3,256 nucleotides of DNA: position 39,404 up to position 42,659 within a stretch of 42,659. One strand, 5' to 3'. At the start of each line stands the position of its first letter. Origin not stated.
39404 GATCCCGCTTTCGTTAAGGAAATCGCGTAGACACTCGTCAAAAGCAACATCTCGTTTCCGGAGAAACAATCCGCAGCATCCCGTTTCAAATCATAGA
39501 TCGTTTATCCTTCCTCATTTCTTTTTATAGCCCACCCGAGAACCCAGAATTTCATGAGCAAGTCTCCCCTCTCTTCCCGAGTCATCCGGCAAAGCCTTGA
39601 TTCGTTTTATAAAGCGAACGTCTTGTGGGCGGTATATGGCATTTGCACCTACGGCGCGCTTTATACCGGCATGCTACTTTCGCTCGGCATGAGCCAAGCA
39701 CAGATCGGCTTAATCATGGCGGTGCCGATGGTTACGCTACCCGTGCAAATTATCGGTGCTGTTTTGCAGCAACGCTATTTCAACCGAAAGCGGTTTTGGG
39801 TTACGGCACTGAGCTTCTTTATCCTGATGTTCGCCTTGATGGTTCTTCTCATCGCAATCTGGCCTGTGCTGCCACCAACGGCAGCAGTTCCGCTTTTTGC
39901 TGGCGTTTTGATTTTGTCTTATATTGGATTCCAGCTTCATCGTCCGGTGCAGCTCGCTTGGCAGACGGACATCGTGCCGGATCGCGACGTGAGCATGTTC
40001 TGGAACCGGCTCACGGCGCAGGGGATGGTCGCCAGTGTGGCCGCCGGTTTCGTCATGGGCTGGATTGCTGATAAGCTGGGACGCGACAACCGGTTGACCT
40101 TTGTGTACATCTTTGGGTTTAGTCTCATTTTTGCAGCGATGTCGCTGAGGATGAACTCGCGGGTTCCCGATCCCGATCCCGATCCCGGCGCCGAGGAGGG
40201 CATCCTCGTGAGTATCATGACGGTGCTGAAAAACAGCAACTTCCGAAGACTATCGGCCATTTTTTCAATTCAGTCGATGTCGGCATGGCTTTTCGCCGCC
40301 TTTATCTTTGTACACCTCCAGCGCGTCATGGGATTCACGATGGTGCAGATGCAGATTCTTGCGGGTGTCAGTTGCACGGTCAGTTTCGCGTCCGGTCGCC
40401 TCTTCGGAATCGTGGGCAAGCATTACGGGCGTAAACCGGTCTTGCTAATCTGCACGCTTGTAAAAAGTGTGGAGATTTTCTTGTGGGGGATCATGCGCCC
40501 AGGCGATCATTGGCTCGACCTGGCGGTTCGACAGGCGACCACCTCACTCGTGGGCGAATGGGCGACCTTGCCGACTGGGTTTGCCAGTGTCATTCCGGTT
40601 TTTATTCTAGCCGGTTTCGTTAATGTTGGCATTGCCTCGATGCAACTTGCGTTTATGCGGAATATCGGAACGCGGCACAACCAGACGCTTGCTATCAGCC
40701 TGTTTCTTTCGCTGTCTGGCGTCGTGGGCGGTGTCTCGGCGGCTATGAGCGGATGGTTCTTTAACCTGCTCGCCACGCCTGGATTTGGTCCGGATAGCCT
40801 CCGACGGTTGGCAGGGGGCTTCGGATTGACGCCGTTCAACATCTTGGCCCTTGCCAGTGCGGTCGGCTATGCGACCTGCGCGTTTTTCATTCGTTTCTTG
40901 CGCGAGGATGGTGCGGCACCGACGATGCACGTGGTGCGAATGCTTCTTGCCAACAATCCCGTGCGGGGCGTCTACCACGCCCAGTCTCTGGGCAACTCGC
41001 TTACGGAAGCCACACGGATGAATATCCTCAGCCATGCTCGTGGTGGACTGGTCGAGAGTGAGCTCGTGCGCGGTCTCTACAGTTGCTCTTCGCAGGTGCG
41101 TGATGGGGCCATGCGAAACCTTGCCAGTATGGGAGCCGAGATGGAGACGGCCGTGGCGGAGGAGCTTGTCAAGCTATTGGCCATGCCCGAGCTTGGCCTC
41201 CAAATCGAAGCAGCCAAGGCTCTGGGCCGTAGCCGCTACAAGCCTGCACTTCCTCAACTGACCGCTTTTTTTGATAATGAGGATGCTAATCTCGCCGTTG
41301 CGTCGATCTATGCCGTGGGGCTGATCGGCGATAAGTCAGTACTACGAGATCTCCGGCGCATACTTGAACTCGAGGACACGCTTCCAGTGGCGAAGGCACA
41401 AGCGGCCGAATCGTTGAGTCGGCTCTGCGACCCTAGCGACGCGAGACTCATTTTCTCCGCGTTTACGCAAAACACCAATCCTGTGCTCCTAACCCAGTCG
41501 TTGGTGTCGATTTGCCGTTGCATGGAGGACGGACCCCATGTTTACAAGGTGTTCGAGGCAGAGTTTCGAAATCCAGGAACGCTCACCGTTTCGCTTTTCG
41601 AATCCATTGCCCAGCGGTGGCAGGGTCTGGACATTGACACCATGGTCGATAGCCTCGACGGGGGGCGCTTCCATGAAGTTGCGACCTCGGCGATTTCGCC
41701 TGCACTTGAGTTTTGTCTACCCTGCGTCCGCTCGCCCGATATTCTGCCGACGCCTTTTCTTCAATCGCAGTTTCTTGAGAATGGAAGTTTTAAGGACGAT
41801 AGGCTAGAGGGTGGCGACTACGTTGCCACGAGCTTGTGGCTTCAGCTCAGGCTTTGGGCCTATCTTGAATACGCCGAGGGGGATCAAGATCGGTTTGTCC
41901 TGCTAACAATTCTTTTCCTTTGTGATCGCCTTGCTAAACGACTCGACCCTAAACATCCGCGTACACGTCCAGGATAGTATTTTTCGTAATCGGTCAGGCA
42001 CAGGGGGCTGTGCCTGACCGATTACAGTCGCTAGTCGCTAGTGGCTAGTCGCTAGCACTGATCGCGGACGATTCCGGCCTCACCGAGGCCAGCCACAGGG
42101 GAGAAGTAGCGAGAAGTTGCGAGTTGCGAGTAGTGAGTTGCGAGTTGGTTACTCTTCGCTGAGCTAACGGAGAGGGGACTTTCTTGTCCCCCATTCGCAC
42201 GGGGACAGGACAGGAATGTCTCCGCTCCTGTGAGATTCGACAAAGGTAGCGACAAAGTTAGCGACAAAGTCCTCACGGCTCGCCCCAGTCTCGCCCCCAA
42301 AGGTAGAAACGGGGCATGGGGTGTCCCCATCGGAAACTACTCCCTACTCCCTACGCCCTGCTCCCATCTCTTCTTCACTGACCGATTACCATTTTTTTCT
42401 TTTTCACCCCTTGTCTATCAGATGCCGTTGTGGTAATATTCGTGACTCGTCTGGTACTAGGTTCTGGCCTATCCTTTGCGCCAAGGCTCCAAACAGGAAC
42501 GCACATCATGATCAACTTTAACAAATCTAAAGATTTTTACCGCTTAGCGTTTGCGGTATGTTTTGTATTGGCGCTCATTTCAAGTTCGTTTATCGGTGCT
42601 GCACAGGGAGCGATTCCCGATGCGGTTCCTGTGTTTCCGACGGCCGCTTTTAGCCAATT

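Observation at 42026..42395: Locus E reuses the modules of loci A and B in a different order and orientation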

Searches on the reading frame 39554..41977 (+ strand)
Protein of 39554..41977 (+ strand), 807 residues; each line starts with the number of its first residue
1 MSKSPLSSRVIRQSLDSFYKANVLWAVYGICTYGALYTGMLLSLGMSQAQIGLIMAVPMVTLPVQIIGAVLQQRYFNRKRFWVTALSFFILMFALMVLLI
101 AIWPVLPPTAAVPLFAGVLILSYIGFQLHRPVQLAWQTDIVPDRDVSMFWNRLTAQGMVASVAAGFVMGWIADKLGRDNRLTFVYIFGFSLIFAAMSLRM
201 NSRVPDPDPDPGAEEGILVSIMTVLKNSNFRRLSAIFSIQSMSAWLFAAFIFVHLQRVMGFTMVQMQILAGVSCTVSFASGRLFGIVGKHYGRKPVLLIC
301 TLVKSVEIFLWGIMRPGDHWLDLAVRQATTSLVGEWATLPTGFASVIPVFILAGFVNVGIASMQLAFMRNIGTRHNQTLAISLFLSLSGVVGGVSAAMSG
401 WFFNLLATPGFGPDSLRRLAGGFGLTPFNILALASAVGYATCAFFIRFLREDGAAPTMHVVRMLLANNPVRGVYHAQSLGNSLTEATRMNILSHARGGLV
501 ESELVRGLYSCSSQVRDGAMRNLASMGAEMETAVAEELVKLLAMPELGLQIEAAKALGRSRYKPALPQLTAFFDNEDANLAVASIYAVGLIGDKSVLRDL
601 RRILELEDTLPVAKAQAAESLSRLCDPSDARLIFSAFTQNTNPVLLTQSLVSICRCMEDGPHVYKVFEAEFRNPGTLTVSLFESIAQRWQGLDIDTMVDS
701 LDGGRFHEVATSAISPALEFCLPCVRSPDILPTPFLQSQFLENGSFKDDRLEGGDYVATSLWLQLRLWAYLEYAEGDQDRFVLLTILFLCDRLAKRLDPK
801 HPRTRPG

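Call 13: search_protein_families(library=pfam, proteins=[window:39554-41977:+])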
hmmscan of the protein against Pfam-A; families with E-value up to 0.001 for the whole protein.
window:39554-41977:+ (807 aa): 3 families
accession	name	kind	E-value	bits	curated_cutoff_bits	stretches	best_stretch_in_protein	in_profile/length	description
PF07690.21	MFS_1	-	2.1e-17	63.5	33.4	1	34-305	16-279/347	Major Facilitator Superfamily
PF13646.12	HEAT_2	-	9.2e-10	39.1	27.7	2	567-645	2-79/88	HEAT repeats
PF03130.22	HEAT_PBS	-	0.00088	20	20.9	0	550-574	2-26/27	PBS lyase HEAT-like repeat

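Call 64: find_homologous_proteins(query=window:39623-41977:+, max_evalue=1e-100)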
Query window:39623-41977:+ (784 aa): 19 proteins with E <= 1e-100 among 8000 candidates.
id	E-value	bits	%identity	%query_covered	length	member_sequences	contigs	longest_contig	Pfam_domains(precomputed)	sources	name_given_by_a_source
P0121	0.0e+0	1761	100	100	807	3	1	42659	PF13646.13,PF07690.22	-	-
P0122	0.0e+0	1591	89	100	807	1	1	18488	PF03130.23,PF13646.13,PF07690.22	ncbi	-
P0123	0.0e+0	1537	86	100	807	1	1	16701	PF13646.13,PF07690.22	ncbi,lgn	-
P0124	0.0e+0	1500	83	100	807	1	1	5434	PF13646.13,PF07690.22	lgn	-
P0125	0.0e+0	1468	82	100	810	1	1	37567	PF13646.13,PF07690.22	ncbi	-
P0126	0.0e+0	1292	72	100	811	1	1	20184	PF13646.13,PF07690.22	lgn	-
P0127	0.0e+0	1249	69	100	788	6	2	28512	PF13646.13,PF07690.22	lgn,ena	-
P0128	0.0e+0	1236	70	100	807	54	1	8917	PF13646.13,PF07690.22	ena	-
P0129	0.0e+0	1232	69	100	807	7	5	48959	PF13646.13,PF07690.22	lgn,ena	-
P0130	0.0e+0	1218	69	100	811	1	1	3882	PF13646.13,PF07690.22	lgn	-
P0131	0.0e+0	1214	69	100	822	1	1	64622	PF13646.13,PF07690.22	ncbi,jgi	ncbi:MAG: MFS transporter [Kiritimatiellia bacterium]|jgi:MFS family permease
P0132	0.0e+0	1138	65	99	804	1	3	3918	PF13646.13,PF07690.22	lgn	-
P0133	0.0e+0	1134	64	100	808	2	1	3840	PF13646.13,PF07690.22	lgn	-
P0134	0.0e+0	1057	60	100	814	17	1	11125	PF13646.13,PF07690.22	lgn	-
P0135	5.8e-289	979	57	100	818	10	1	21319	PF13646.13,PF07690.22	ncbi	-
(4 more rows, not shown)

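Call 65: find_encoding_contigs(protein=P0122, flank=6000, max_places=2)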
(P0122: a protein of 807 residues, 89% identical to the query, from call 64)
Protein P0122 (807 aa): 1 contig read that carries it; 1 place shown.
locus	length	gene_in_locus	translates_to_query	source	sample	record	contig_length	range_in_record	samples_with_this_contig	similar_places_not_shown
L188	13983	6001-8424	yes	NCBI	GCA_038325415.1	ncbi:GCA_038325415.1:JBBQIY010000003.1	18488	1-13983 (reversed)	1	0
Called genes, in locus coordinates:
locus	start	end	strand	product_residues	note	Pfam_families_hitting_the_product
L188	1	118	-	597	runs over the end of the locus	PF02837:Glyco_hydro_2_N, PF22666:Glyco_hydro_2_N2, PF00703:Glyco_hydro_2 (weak), PF02836:Glyco_hydro_2_C (weak)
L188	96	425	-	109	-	PF07944:Beta-AFase-like_GH127_cat (weak)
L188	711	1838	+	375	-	PF04055:Radical_SAM, PF13186:SPASM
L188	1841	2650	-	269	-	PF00005:ABC_tran, PF02463:SMC_N (weak), PF13304:AAA_21 (weak)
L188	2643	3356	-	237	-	PF00528:BPD_transp_1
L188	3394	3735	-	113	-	PF00497:SBP_bac_3 (weak)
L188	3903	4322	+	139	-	PF01694:Rhomboid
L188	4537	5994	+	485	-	PF00144:Beta-lactamase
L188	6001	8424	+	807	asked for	PF07690:MFS_1, PF13646:HEAT_2 (faint), PF03130:HEAT_PBS (faint)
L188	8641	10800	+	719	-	PF18884:TSP3_bac (weak), PF00801:PKD, PF18911:PKD_4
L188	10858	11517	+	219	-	-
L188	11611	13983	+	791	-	?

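Call 66: find_encoding_contigs(protein=P0123, flank=6000, max_places=2)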
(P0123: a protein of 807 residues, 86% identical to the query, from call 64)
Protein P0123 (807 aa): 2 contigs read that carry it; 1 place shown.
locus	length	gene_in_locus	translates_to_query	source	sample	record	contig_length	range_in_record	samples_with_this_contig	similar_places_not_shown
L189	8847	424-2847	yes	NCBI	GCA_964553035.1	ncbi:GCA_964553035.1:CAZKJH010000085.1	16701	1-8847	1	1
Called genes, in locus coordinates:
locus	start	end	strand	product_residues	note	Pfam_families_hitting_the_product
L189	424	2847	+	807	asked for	PF07690:MFS_1, PF13646:HEAT_2 (faint)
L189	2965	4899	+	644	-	PF00801:PKD, PF18911:PKD_4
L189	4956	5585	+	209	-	-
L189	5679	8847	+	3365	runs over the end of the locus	PF13385:Laminin_G_3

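Call 67: find_encoding_contigs(protein=P0125, flank=6000, max_places=2)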
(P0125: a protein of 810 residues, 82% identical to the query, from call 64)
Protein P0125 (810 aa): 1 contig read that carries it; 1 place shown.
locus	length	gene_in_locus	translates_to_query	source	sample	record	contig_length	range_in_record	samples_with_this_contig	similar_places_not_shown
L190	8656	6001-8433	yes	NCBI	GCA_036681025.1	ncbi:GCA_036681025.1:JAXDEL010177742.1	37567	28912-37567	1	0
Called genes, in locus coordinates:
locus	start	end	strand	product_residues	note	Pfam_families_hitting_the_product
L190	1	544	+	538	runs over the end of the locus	PF00309:Sigma54_AID, PF04963:Sigma54_CBD, PF04552:Sigma54_DBD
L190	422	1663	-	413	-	PF01168:Ala_racemase_N, PF00842:Ala_racemase_C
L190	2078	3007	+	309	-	-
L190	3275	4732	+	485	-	PF00144:Beta-lactamase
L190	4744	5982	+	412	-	PF00890:FAD_binding_2 (weak), PF01266:DAO (weak), PF12831:FAD_oxidored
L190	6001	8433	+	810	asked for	PF07690:MFS_1, PF13646:HEAT_2 (weak)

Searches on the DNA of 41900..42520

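Call 42: search_rna_families(source=window, start=41900, end=42520, threshold=evalue, max_evalue=5)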
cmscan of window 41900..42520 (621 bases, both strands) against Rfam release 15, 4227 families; matches with E-value up to 5: 6.
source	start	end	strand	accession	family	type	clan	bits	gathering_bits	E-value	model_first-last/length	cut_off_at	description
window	41983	42029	+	RF03506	mir-587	Gene; miRNA;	-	17.5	80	0.86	1-74/74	no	mir-587 microRNA precursor family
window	41984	42028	+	RF03674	MIR5387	Gene; miRNA;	-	17.5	69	1.2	1-96/96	no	MIR5387 microRNA precursor family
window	41988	42023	-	RF00997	mir-942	Gene; miRNA;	-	17.4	100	1.8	1-86/86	no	mir-942 microRNA precursor family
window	41986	42025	-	RF03638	mir-1537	Gene; miRNA;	-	16.9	63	2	7-55/61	no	mir-1537 microRNA precursor family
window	42163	42235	+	RF03247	mir-1324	Gene; miRNA;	-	16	70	3.8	1-91/91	no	mir-1324 microRNA precursor family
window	42329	42386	-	RF00593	snoU83B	Gene; snRNA; snoRNA; CD-box;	-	14.9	35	4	1-94/94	no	Small nucleolar RNA U83B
